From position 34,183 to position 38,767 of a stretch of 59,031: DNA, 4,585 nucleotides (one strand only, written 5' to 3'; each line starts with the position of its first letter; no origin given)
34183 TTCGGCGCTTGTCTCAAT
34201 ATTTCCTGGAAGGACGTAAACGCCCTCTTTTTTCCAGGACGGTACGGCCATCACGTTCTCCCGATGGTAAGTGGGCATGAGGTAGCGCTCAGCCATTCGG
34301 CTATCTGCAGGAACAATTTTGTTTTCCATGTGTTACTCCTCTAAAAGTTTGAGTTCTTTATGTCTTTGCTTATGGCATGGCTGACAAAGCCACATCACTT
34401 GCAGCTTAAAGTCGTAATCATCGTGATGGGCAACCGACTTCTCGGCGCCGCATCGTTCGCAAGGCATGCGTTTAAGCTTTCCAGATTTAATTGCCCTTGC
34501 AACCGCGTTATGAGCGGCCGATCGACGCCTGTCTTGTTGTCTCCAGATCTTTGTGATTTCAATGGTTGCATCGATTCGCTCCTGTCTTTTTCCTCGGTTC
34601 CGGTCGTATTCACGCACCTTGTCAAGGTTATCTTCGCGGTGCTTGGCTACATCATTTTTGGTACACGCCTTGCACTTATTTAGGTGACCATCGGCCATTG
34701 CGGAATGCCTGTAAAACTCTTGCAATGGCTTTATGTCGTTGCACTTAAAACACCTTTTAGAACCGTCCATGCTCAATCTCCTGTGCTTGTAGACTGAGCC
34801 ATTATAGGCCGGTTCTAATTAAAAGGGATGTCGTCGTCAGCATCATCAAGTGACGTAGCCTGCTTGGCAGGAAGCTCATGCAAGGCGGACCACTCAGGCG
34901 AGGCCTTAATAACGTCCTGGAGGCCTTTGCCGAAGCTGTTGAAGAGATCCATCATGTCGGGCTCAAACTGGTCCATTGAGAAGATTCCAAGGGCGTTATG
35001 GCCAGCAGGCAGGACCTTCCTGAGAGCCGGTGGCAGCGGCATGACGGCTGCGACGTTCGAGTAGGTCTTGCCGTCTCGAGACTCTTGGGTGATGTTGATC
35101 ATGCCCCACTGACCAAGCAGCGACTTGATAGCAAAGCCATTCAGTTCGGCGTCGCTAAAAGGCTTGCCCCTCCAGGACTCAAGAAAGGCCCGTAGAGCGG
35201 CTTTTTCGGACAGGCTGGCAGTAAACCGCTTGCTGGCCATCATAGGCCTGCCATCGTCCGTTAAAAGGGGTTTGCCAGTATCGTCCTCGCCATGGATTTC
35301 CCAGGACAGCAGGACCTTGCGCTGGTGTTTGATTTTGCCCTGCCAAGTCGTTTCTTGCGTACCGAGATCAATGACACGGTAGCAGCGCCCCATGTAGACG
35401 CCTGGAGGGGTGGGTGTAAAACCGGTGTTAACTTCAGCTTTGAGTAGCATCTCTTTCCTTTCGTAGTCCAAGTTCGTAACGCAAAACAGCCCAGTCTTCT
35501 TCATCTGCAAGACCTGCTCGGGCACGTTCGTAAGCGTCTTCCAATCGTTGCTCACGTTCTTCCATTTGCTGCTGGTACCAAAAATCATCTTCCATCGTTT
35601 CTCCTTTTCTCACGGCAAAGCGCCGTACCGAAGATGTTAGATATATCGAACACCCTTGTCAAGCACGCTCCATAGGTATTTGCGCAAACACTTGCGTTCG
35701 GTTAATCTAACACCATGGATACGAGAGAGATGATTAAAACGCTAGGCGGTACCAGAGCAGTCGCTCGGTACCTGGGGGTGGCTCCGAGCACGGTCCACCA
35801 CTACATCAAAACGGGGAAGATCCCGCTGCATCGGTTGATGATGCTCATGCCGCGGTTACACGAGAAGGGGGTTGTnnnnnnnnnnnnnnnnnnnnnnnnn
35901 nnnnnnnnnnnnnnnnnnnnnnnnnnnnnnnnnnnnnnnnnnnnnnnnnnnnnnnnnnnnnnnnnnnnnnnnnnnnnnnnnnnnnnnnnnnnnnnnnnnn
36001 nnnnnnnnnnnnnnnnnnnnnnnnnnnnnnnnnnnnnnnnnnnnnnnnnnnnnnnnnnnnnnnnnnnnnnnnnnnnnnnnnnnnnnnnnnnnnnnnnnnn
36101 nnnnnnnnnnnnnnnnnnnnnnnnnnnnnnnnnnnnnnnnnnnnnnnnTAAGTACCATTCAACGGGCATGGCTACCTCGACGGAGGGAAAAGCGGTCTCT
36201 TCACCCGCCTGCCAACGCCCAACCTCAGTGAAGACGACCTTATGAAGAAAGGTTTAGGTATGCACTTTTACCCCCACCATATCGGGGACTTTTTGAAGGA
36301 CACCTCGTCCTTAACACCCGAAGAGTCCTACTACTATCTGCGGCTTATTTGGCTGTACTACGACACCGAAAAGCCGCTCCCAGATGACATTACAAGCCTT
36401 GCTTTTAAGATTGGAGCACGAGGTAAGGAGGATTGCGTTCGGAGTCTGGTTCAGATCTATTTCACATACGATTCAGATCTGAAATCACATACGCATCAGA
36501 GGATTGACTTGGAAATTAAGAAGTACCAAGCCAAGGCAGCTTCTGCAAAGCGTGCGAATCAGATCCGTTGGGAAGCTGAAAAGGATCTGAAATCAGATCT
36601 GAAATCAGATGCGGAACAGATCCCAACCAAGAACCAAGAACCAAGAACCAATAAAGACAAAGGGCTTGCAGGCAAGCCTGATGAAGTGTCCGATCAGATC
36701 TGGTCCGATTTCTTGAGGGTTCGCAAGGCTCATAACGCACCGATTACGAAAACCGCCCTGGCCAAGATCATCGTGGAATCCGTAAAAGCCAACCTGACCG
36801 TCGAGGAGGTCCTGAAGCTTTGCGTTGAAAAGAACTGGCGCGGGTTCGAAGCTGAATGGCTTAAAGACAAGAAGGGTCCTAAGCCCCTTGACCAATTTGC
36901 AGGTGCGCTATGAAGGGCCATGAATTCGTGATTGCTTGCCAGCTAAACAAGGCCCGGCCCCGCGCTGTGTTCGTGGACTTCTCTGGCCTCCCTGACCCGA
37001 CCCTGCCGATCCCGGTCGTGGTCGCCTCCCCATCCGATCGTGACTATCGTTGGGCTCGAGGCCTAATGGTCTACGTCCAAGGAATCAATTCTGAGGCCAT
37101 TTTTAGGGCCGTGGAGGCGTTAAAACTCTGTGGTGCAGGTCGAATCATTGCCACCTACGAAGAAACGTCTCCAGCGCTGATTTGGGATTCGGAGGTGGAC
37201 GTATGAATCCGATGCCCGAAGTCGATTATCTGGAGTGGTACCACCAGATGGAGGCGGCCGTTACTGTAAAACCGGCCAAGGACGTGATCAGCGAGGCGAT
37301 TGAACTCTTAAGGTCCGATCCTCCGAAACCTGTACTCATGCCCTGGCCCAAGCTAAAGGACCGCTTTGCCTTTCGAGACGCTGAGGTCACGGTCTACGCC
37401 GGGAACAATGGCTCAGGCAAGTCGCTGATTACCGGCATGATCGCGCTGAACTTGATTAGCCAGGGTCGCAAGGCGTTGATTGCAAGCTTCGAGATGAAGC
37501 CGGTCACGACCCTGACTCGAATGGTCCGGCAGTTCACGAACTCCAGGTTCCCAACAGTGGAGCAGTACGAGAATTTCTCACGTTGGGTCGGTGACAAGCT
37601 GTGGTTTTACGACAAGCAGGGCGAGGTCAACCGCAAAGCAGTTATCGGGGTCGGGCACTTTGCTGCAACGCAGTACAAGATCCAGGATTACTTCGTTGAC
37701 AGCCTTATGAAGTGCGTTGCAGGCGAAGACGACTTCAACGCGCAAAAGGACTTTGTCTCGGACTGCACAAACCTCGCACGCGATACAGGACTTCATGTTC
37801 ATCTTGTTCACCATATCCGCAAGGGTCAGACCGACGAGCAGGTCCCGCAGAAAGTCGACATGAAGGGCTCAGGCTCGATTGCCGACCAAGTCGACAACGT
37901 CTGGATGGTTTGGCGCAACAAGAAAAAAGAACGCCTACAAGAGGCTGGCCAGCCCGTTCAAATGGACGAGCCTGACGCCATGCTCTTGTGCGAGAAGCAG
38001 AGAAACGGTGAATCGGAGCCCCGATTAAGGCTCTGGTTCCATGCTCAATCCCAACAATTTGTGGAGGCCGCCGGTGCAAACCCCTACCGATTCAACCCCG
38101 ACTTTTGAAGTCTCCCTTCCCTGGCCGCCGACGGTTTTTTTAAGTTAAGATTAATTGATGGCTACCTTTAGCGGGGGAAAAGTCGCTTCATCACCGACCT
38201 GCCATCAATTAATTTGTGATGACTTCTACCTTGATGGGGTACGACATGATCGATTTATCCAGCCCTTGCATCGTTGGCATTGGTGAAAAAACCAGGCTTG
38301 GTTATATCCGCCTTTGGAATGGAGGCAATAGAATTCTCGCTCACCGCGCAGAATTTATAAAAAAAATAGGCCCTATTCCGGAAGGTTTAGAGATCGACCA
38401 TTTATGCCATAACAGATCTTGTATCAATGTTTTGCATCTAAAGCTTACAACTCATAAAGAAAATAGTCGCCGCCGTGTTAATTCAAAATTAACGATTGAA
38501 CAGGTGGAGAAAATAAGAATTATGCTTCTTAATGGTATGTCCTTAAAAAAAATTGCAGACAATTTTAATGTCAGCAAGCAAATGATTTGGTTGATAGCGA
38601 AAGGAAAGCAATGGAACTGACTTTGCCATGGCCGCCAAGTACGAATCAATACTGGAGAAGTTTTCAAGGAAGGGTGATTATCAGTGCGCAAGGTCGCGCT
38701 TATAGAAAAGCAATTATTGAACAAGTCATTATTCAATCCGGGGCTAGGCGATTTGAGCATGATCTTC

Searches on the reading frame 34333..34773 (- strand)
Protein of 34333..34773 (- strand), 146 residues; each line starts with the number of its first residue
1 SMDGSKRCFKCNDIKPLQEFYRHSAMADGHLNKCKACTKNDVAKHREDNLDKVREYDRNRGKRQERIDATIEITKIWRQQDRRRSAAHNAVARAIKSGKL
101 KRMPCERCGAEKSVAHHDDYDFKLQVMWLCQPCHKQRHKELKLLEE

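Call 81: search_protein_families(library=pfam, proteins=[window:34333-34773:-], max_evalue=0.01)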
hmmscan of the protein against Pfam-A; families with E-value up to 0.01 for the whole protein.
window:34333-34773:- (146 aa): 3 families
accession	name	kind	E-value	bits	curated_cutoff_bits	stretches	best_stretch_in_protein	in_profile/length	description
PF20120.5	DUF6510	-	0.00051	20.3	26.4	0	102-135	26-59/86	Family of unknown function (DUF6510)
PF22601.2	RIM2a_ZnF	-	0.00082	19.7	27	0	104-136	24-52/52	RIM2-alpha zinc finger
PF08898.15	DUF1843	-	0.0058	17.6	23.3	0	90-119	6-35/52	Domain of unknown function (DUF1843)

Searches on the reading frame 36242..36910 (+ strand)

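Call 81: search_protein_families(library=pfam, proteins=[window:36242-36910:+], max_evalue=0.01)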
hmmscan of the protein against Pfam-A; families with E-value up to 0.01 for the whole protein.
window:36242-36910:+ (223 aa): 1 family
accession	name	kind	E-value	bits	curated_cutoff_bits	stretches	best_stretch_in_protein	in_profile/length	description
PF07120.17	DUF1376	-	2.3e-16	60.4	30.1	1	8-92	1-85/86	Protein of unknown function (DUF1376)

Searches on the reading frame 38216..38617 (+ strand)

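Call 81: search_protein_families(library=pfam, proteins=[window:38216-38617:+], max_evalue=0.01)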
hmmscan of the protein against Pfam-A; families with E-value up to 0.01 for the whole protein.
window:38216-38617:+ (134 aa): 5 families
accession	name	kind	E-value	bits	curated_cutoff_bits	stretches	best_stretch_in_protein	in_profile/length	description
PF13392.12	HNH_3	-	1.3e-13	50.7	24.8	1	41-85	2-46/46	HNH endonuclease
PF13936.12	HTH_38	-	2.4e-06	27.6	27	1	90-122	3-35/44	Helix-turn-helix domain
PF05551.17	zf-His_Me_endon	-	3.3e-06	27.8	27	1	23-88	31-95/131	Zinc-binding loop region of homing endonuclease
PF02796.21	HTH_7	-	0.00023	21.7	23.8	1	90-122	4-36/45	Helix-turn-helix domain of resolvase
PF04297.20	UPF0122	-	0.0011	19.6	22.7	1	90-125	16-51/101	Putative helix-turn-helix protein, YlxM / p13 like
